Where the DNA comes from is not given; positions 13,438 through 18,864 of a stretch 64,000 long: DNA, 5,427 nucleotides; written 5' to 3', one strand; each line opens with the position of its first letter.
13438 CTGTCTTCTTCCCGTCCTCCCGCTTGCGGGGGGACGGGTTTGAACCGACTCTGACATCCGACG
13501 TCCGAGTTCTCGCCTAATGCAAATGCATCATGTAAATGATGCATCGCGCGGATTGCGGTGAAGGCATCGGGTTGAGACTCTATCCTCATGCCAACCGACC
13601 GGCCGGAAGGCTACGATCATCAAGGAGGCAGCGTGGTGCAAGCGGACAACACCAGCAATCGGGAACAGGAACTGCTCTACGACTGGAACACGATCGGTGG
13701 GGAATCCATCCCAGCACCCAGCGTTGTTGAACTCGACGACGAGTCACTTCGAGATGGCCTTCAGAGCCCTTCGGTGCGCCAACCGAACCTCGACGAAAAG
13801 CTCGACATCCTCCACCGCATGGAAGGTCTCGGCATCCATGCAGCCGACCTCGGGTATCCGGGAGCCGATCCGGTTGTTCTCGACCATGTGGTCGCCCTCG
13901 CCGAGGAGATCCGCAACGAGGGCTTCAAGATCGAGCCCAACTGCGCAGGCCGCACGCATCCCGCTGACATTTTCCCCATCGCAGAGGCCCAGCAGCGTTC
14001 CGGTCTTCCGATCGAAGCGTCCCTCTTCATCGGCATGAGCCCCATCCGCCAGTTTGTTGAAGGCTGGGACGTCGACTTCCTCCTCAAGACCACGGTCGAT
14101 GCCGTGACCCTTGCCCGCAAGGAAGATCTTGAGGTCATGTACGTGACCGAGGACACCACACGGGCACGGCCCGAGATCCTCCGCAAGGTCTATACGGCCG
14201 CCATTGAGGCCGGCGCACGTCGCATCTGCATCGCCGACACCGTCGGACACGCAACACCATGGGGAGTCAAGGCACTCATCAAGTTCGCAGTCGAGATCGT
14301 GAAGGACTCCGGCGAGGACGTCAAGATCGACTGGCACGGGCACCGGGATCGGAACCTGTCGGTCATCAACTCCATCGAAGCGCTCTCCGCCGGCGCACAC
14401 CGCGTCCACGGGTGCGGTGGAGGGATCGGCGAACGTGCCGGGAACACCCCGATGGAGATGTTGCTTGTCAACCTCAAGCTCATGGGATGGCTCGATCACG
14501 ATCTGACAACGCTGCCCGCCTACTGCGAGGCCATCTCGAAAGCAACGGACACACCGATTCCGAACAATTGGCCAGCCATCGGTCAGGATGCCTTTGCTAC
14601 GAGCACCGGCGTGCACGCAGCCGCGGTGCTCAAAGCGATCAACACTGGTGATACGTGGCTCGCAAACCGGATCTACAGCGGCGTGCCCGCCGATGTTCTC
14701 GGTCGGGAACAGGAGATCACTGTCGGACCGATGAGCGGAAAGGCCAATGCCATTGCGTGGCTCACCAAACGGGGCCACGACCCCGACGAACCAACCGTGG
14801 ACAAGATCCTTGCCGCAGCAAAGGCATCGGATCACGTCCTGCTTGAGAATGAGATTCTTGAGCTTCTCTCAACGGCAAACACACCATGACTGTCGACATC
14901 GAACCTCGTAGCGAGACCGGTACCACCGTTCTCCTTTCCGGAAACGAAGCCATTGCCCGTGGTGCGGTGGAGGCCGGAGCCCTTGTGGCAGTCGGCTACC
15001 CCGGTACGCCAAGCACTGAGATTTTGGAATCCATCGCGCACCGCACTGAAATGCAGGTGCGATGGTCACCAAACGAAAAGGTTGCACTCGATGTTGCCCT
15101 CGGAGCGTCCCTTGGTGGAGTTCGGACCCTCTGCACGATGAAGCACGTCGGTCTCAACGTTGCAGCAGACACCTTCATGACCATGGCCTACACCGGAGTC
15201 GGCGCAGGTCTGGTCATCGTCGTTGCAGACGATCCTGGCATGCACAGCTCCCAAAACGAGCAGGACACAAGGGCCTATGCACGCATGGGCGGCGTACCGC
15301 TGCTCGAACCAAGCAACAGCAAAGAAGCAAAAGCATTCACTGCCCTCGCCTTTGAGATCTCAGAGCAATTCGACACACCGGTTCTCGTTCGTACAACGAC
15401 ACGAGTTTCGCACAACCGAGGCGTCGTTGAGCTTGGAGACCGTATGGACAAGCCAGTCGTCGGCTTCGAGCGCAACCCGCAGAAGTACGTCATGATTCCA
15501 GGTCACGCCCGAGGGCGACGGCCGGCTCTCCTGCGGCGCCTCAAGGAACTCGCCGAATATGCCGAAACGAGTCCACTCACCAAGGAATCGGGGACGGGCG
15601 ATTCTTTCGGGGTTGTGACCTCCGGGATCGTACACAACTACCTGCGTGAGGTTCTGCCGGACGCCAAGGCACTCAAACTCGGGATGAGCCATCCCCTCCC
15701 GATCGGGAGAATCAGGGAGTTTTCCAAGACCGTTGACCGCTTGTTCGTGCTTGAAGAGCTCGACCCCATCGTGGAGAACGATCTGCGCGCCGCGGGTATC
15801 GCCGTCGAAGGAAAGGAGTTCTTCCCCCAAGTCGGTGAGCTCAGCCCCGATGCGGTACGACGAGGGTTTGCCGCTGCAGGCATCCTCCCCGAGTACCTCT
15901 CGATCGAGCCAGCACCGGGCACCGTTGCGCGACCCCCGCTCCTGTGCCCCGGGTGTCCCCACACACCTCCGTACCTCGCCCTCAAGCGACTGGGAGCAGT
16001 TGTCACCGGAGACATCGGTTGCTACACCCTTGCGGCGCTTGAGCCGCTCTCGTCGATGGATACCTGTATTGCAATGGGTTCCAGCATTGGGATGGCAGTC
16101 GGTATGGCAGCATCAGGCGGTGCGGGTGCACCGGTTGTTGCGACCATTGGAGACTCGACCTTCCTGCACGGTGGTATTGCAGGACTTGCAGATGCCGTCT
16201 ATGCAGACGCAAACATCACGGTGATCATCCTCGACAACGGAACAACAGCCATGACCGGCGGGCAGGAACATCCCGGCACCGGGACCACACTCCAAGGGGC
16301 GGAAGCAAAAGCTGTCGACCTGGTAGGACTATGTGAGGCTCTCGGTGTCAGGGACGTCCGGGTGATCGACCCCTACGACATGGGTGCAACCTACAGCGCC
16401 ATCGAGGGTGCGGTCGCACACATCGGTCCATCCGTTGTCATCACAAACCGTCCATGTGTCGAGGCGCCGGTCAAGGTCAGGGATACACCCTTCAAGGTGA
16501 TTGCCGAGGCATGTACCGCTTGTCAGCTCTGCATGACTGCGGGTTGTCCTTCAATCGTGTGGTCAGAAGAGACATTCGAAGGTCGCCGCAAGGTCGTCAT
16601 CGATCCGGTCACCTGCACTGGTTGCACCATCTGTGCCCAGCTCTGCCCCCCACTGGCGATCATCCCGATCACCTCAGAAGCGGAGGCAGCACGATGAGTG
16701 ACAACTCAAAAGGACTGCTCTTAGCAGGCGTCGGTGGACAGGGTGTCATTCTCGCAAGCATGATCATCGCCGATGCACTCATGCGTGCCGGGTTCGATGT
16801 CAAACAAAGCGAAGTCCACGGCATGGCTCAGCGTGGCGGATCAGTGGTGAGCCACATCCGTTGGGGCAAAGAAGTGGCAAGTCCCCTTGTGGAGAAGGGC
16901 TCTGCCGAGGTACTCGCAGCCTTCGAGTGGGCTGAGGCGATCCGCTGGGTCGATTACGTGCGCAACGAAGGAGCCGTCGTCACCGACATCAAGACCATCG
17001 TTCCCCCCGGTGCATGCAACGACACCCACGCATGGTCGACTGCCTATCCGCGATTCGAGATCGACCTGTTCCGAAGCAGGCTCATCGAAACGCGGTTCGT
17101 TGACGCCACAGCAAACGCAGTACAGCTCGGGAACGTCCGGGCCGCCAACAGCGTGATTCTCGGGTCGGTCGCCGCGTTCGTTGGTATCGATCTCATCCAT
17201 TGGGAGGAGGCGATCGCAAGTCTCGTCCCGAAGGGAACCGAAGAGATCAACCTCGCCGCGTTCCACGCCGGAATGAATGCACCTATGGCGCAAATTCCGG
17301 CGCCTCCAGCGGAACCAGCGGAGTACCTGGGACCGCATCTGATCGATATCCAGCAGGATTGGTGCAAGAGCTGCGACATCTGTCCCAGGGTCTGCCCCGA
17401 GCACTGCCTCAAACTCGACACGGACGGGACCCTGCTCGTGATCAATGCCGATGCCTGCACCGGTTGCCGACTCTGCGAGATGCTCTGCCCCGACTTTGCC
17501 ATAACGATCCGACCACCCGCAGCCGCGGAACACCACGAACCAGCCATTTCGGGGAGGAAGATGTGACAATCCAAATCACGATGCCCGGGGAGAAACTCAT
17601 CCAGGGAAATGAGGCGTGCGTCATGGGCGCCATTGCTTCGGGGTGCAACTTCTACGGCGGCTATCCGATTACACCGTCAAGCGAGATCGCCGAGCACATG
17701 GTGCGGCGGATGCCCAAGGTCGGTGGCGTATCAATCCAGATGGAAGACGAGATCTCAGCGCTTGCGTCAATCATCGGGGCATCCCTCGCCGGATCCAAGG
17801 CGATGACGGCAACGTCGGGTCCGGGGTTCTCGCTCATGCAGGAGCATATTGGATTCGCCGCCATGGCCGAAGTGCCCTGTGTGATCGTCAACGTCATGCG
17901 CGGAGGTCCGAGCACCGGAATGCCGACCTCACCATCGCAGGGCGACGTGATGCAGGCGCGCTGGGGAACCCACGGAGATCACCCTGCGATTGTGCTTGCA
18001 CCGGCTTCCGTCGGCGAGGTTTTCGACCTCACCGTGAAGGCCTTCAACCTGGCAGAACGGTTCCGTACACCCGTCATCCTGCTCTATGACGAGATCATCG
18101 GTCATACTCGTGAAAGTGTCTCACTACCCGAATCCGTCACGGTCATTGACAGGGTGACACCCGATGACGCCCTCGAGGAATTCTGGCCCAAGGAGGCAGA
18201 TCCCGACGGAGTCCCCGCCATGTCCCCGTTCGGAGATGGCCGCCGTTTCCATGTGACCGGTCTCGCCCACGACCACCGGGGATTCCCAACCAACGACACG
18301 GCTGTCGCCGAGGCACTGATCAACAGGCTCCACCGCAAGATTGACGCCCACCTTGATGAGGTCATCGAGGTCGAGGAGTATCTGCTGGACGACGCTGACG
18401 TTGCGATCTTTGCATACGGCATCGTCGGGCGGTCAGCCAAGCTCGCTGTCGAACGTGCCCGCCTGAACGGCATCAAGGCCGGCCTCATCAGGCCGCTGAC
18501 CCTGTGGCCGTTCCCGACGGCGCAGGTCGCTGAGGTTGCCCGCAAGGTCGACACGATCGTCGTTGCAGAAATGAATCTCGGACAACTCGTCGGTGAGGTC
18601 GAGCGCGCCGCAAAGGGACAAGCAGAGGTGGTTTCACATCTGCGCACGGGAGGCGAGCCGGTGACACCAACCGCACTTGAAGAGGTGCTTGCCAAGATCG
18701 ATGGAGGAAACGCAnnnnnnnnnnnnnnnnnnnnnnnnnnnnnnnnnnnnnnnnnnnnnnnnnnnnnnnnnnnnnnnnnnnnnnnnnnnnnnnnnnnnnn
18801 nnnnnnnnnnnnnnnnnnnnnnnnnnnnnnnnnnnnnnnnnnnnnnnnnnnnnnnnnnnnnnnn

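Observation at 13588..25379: A twelve-gene overlapped operon combines a LeuA-like synthase, two different 2-oxoacid:ferredoxin oxidoreductases, CoA enzymes and a LeuCD-like dehydratase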

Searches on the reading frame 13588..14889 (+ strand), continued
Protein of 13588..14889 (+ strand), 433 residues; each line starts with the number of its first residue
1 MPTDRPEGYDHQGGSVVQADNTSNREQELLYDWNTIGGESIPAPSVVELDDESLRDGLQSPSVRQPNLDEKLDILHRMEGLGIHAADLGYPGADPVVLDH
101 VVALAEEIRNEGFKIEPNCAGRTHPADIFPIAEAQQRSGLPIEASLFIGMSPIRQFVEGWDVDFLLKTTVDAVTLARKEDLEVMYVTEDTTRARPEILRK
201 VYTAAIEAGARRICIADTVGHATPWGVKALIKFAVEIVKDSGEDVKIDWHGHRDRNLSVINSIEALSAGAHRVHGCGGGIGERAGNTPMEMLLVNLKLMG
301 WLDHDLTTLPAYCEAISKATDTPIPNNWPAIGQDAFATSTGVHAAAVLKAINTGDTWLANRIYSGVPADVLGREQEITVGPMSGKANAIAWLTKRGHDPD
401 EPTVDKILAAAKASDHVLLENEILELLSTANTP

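Call 67: find_encoding_contigs(protein=P0281, flank=10000, max_places=1)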
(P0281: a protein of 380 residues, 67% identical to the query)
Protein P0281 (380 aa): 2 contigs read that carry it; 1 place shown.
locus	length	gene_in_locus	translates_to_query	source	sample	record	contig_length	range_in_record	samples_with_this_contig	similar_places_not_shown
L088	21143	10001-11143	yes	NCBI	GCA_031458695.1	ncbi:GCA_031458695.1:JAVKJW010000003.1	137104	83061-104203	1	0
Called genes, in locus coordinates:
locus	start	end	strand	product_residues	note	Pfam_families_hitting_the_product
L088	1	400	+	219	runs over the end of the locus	PF00440:TetR_N, PF17932:TetR_C_24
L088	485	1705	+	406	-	PF13433:Peripla_BP_5 (weak), PF13458:Peripla_BP_6, PF01094:ANF_receptor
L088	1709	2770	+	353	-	PF02653:BPD_transp_2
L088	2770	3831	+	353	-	PF02653:BPD_transp_2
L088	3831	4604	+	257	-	PF00005:ABC_tran, PF13304:AAA_21 (faint), PF12399:BCA_ABC_TP_C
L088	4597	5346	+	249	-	PF13555:AAA_29 (weak), PF00005:ABC_tran, PF13304:AAA_21 (faint)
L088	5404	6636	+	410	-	PF02515:CoA_transf_3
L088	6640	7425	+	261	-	PF00378:ECH_1, PF16113:ECH_2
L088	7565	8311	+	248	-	PF00106:adh_short, PF08659:KR, PF13561:adh_short_C2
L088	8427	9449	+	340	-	PF13379:NMT1_2, PF09084:NMT1, PF16868:NMT1_3 (weak), PF12974:Phosphonate-bd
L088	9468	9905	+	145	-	PF12172:zf-ChsH2, PF01796:OB_ChsH2_C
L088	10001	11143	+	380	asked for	PF00108:Thiolase_N, PF00109:ketoacyl-synt (faint), PF02803:Thiolase_C, PF22691:Thiolase_C_1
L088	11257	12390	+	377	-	PF04303:PrpF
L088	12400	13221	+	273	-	PF00005:ABC_tran, PF13555:AAA_29 (faint), PF13304:AAA_21 (faint)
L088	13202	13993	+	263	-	PF00528:BPD_transp_1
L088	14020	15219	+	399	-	PF00108:Thiolase_N, PF02803:Thiolase_C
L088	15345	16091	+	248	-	PF13483:Lactamase_B_3, PF12706:Lactamase_B_2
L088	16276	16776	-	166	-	-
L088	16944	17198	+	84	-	PF07927:HicA_toxin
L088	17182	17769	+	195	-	PF15919:HicB_lk_antitox, PF15970:HicB-like_2 (weak), PF05534:HicB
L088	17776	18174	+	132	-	-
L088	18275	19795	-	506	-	PF02789:Peptidase_M17_N, PF00883:Peptidase_M17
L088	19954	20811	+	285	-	PF01261:AP_endonuc_2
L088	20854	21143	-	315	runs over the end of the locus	PF02423:OCD_Mu_crystall, PF01488:Shikimate_DH (weak), PF03807:F420_oxidored (weak)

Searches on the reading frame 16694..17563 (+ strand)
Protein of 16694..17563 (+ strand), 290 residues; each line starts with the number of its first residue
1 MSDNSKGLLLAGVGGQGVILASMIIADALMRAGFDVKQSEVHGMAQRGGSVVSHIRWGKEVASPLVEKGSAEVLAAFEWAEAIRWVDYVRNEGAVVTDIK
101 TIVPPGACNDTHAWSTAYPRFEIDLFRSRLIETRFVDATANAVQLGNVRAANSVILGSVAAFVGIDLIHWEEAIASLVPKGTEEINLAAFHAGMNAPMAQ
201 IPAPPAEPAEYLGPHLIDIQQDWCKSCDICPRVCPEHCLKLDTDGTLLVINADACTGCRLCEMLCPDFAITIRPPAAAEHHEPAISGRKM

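Call 5: search_protein_families(library=pfam, proteins=[window:16694-17563:+])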
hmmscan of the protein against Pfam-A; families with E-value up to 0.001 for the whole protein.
window:16694-17563:+ (290 aa): 9 families
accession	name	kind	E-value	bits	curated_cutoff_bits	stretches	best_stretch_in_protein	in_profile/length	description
PF01558.24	POR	-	1.8e-32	113.3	27.4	1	14-194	1-172/173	Pyruvate ferredoxin/flavodoxin oxidoreductase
PF00037.32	Fer4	-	1.1e-06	28.6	21.1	1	249-271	2-24/24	4Fe-4S binding domain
PF14697.11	Fer4_21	-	3.1e-06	27.7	35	1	219-270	3-57/59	4Fe-4S dicluster domain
PF12838.12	Fer4_7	-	3.6e-06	27.8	27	1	224-266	2-49/52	4Fe-4S dicluster domain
PF12797.12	Fer4_2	-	1.1e-05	25.6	24.5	1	249-266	4-21/22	4Fe-4S binding domain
PF12837.12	Fer4_6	-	4.9e-05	23.5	25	1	249-266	3-20/24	4Fe-4S binding domain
PF13484.11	Fer4_16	-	0.00048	21.3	30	0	224-238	2-16/66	4Fe-4S double cluster binding domain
PF13187.11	Fer4_9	-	0.0005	20.5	27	1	224-267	2-49/52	4Fe-4S dicluster domain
PF13237.11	Fer4_10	-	0.00073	19.9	25.5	0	219-266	4-53/53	4Fe-4S dicluster domain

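Call 6: search_protein_families(library=ncbifam, proteins=[window:16694-17563:+])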
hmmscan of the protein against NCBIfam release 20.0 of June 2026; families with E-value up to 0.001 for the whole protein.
window:16694-17563:+ (290 aa): 56 families (the best 25 are shown)
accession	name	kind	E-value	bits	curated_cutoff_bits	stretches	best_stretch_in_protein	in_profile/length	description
NF005325.0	PRK06853.1-5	equivalog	2.3e-59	200.4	230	1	6-196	4-190/192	indolepyruvate oxidoreductase subunit beta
NF005322.0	PRK06853.1-2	equivalog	3.4e-59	199.9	237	1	1-197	1-193/197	indolepyruvate oxidoreductase subunit beta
NF005323.0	PRK06853.1-3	equivalog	6.8e-45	153.4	238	1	4-196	5-194/197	indolepyruvate oxidoreductase subunit beta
TIGR03334.1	IOR_beta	equivalog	2.3e-41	141.9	205.8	1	8-194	3-188/189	indolepyruvate ferredoxin oxidoreductase subunit beta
NF005324.0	PRK06853.1-4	equivalog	9.9e-36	123.4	222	1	7-197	4-189/196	indolepyruvate oxidoreductase subunit beta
NF004917.0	PRK06274.1-3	equivalog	1.9e-32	112.8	284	1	8-193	5-189/203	indolepyruvate oxidoreductase subunit beta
NF005326.0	PRK06853.1-6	equivalog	1.1e-31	110.2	348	1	8-196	6-195/202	indolepyruvate oxidoreductase subunit beta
NF004918.0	PRK06274.1-4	equivalog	1.7e-31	109.6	278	1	8-192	5-187/202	indolepyruvate oxidoreductase subunit beta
NF005328.0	PRK06853.2-2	equivalog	6.9e-28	97.7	240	1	8-196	6-182/192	indolepyruvate oxidoreductase subunit beta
NF004916.0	PRK06274.1-2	equivalog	2.3e-25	89.7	227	1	6-102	3-98/178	indolepyruvate oxidoreductase subunit beta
NF005327.0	PRK06853.2-1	equivalog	2.3e-21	76.5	242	1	8-177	6-169/194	indolepyruvate oxidoreductase subunit beta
NF004915.0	PRK06274.1-1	equivalog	2.5e-21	76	274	1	8-97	5-94/194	indolepyruvate oxidoreductase subunit beta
NF005329.0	PRK06853.2-4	equivalog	1.1e-17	64.8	267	1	8-79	4-81/175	indolepyruvate oxidoreductase subunit beta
NF006323.0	PRK08537.1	equivalog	4.6e-16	58.7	235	1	6-196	3-177/181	2-oxoacid:ferredoxin oxidoreductase subunit gamma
NF006211.0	PRK08338.1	equivalog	6.9e-15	54.9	239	2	10-99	5-93/170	2-oxoacid:ferredoxin oxidoreductase subunit gamma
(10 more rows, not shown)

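Call 65: search_protein_representatives(protein=window:16694-17563:+)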
Query: 290 residues. Proteins with E-value up to 0.001 (for the whole library): 6488; up to 1e-10: 2565; up to 1e-30: 104. The best 150 are listed.
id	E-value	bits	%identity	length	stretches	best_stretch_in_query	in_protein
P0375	1.5e-62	228.2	42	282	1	3-272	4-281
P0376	7.4e-61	222.6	42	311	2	5-215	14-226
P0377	1.2e-48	182.5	44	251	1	44-274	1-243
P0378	1.8e-47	178.7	43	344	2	5-193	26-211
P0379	2.5e-42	161.8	45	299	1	8-194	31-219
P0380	3.1e-42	161.5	44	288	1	7-202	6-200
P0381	1.6e-40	155.9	46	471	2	10-173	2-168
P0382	7.6e-40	153.7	44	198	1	6-195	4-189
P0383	1.2e-39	153.0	43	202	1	6-194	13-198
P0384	7.5e-39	150.4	43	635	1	7-205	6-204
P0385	1.1e-38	149.8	44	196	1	4-195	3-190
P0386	2.0e-38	149.1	45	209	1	10-194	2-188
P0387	2.0e-38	149.0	45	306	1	7-194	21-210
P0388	2.9e-38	148.5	42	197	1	7-194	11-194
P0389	6.4e-38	147.4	43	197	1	8-203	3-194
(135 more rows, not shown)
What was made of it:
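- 16694..17566 (+): IorB fused to a C-terminal 2x[4Fe-4S] domain that resembles OorD/KorD. The fusion is rare among IorB relatives (call 65).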

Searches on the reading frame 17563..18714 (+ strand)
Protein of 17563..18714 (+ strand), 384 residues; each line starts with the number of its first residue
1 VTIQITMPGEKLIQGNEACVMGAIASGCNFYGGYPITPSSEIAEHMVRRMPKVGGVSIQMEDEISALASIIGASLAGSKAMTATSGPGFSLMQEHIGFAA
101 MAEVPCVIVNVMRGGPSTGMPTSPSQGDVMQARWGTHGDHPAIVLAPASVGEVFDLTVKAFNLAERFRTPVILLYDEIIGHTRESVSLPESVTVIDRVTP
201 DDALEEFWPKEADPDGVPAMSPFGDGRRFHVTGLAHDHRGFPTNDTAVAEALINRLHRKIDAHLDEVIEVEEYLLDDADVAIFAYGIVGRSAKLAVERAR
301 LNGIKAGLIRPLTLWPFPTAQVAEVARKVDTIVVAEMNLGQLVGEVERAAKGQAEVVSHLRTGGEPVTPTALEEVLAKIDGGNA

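Call 5: search_protein_families(library=pfam, proteins=[window:17563-18714:+])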
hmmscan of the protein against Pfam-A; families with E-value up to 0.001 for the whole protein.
window:17563-18714:+ (384 aa): 3 families
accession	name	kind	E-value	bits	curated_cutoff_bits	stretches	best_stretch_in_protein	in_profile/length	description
PF01855.24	POR_N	-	6.2e-70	236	27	1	22-247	2-222/231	Pyruvate flavodoxin/ferredoxin oxidoreductase, thiamine diP-bdg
PF17147.9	PFOR_II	-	5.5e-22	78.5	27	1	278-370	1-100/102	Pyruvate:ferredoxin oxidoreductase core domain II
PF02780.25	Transketolase_C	-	9.2e-06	26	25.9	1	276-336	8-68/124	Transketolase, C-terminal domain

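Call 6: search_protein_families(library=ncbifam, proteins=[window:17563-18714:+])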
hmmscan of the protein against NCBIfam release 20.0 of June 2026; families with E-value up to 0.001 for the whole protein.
window:17563-18714:+ (384 aa): 13 families
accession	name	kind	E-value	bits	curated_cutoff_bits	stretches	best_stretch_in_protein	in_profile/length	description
NF006412.0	PRK08659.1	equivalog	5.6e-169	562.3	411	1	8-378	3-375/378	2-oxoacid:acceptor oxidoreductase subunit alpha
NF007206.0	PRK09627.1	equivalog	1.2e-128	429.3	579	1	12-376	5-372/375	2-oxoglutarate synthase subunit alpha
TIGR03710.1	OAFO_sf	subfamily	2.8e-111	372.8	482.75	1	11-374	194-559/561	2-oxoacid:acceptor oxidoreductase subunit alpha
NF005507.0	PRK07119.1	subfamily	9.4e-98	327.3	399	2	10-191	4-185/352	3-methyl-2-oxobutanoate dehydrogenase subunit VorB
NF041170.1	Oxoac_fdxalpha_Archa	equivalog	1.4e-74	251.6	800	1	12-377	237-620/636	2-oxoacid:ferredoxin oxidoreductase subunit alpha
NF040682.1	PorA_Arch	equivalog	2e-29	102.7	550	1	11-340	4-323/387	pyruvate synthase subunit PorA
NF045764.1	PhenlGlyoxDHPadG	equivalog_domain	1.7e-28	99.3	700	1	13-336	5-326/398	NADH-dependent phenylglyoxylate dehydrogenase subunit alpha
NF007201.0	PRK09622.1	equivalog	2.2e-27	96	590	1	14-335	14-325/405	2-oxoacid:ferredoxin oxidoreductase subunit alpha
NF006232.0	PRK08366.1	equivalog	4.8e-26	91.3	646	1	9-339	6-325/394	2-ketoisovalerate ferredoxin oxidoreductase subunit alpha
NF006233.0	PRK08367.1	equivalog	1.8e-24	86.3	625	1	7-341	1-325/394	pyruvate ferredoxin oxidoreductase subunit alpha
TIGR03336.1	IOR_alpha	equivalog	4.3e-19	68.3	650.9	1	11-192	3-178/595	indolepyruvate ferredoxin oxidoreductase subunit alpha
NF045791.1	OxalOxredalpha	equivalog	3.3e-11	42.9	500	1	270-336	254-320/395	oxalate oxidoreductase subunit alpha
TIGR02176.1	pyruv_ox_red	equivalog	2e-07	29.3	911.35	1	13-334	4-322/1167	pyruvate:ferredoxin (flavodoxin) oxidoreductase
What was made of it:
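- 17563..20134 (+): Three-subunit 2-oxoacid:ferredoxin oxidoreductase: alpha 17563-18717, beta 18714-19598, gamma 19595-20134. There is no separate delta subunit. Beta and gamma are closest to 2-oxoglutarate/2-oxoacid OFOR models (call 6).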
